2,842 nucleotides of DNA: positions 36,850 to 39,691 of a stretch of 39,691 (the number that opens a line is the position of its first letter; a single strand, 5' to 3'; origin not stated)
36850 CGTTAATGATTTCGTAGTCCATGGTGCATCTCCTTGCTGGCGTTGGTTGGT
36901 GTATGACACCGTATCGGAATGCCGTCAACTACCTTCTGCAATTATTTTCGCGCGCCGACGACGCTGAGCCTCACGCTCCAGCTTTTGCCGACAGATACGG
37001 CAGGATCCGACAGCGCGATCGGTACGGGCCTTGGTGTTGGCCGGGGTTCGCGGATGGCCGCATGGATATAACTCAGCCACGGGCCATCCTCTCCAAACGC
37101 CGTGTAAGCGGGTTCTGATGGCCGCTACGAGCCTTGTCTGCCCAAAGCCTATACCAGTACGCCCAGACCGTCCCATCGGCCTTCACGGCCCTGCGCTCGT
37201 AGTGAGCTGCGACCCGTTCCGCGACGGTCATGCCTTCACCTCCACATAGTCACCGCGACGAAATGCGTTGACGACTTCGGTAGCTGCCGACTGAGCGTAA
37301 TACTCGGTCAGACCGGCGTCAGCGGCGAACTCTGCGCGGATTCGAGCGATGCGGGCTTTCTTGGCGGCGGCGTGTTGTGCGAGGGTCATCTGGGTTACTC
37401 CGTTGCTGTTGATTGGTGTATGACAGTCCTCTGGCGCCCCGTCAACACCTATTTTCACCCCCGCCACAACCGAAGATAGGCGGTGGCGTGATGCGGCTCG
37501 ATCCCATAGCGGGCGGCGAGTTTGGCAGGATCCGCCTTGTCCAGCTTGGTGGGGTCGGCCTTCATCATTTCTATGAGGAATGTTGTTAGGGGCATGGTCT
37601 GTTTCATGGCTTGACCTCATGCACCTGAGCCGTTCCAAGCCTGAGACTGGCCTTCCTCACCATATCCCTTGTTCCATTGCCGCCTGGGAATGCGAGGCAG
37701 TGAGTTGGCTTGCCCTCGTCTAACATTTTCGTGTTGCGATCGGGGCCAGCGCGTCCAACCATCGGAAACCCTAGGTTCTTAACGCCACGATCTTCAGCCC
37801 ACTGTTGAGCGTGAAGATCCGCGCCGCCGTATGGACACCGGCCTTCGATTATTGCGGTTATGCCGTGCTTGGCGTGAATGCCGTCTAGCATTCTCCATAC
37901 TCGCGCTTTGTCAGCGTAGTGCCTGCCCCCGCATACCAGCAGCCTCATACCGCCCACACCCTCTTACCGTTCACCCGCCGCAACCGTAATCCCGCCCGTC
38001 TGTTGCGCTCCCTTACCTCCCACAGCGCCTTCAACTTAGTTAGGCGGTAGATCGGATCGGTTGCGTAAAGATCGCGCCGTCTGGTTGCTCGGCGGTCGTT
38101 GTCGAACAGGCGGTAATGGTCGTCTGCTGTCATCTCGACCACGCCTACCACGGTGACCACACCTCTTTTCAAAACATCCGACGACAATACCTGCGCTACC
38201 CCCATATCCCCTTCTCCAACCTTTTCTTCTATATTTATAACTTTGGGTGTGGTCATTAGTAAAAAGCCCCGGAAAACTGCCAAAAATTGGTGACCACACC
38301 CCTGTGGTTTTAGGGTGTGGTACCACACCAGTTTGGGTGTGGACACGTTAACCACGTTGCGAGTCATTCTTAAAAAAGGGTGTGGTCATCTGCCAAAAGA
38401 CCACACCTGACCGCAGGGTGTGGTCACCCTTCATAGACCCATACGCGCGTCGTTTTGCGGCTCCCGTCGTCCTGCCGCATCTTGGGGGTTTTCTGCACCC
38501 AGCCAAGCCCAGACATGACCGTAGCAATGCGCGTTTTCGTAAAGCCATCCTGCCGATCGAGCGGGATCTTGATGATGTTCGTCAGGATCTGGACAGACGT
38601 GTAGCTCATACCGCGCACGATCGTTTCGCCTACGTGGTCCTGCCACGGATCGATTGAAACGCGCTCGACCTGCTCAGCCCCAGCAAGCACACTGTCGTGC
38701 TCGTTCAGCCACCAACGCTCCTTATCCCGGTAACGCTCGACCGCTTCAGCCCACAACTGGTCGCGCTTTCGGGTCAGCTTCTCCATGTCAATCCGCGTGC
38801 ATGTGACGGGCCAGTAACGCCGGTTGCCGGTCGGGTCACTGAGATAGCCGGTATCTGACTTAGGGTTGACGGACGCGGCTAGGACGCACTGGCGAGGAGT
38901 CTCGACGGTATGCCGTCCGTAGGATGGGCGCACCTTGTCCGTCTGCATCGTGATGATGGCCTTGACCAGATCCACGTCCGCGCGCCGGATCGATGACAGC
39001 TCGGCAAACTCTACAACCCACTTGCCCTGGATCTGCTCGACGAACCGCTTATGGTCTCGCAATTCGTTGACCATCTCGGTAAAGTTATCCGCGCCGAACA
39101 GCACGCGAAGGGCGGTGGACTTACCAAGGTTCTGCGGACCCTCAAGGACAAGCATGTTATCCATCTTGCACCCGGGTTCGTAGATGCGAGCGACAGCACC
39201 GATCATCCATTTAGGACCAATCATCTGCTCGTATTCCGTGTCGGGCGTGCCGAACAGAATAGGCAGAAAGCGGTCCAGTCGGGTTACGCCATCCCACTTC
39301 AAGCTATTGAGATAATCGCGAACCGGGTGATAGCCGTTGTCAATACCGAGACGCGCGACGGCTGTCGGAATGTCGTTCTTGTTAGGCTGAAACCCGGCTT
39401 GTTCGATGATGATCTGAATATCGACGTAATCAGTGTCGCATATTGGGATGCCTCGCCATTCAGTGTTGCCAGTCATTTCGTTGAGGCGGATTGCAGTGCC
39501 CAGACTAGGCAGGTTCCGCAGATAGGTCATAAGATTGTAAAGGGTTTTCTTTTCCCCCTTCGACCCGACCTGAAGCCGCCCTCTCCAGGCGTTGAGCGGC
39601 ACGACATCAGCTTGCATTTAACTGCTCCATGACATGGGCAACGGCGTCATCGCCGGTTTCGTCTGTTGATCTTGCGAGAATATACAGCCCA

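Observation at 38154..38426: Dense iteron and palindrome array with an AT-rich tract beside the replication genes: candidate origin or master operator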

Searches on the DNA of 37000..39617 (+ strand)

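Call 16: search_dna_similar(query=window:37000-39617:+, collection=phages, mode=distant, max_rows=20)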
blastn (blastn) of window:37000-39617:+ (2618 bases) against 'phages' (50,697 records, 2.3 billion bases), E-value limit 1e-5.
No match.

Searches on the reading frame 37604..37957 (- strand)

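Call 7: search_protein_families(library=pfam, proteins=[window:37604-37957:-], max_evalue=0.01)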
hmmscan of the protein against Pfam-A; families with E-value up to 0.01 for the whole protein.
window:37604-37957:- (117 aa): 1 family
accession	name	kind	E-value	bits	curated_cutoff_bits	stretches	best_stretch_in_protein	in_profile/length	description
PF10686.14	YAcAr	-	2.7e-16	59.6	28.2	1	4-65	1-60/66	YspA, cpYpsA-related SLOG family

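Call 8: search_protein_families(library=phrogs, proteins=[window:37604-37957:-], max_evalue=0.01)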
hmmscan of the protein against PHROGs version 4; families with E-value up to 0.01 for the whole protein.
window:37604-37957:- (117 aa): 2 families
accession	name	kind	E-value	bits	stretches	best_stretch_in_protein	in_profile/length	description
phrog_289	-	other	3.3e-16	60.3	1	3-105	22-130/500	GTP-binding domain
phrog_16939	-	unknown function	1.3e-07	32.1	1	4-57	1-53/330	-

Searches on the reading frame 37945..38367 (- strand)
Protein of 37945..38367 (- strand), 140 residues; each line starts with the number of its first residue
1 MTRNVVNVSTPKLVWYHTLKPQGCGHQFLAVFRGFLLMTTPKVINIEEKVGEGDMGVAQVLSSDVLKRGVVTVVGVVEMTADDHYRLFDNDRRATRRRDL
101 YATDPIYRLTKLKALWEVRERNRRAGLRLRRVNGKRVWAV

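Call 7: search_protein_families(library=pfam, proteins=[window:37945-38367:-], max_evalue=0.01)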
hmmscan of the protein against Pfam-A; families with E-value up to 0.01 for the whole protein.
window:37945-38367:- (140 aa): 0 families

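Call 8: search_protein_families(library=phrogs, proteins=[window:37945-38367:-], max_evalue=0.01)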
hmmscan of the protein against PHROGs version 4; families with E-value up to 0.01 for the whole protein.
window:37945-38367:- (140 aa): 0 families
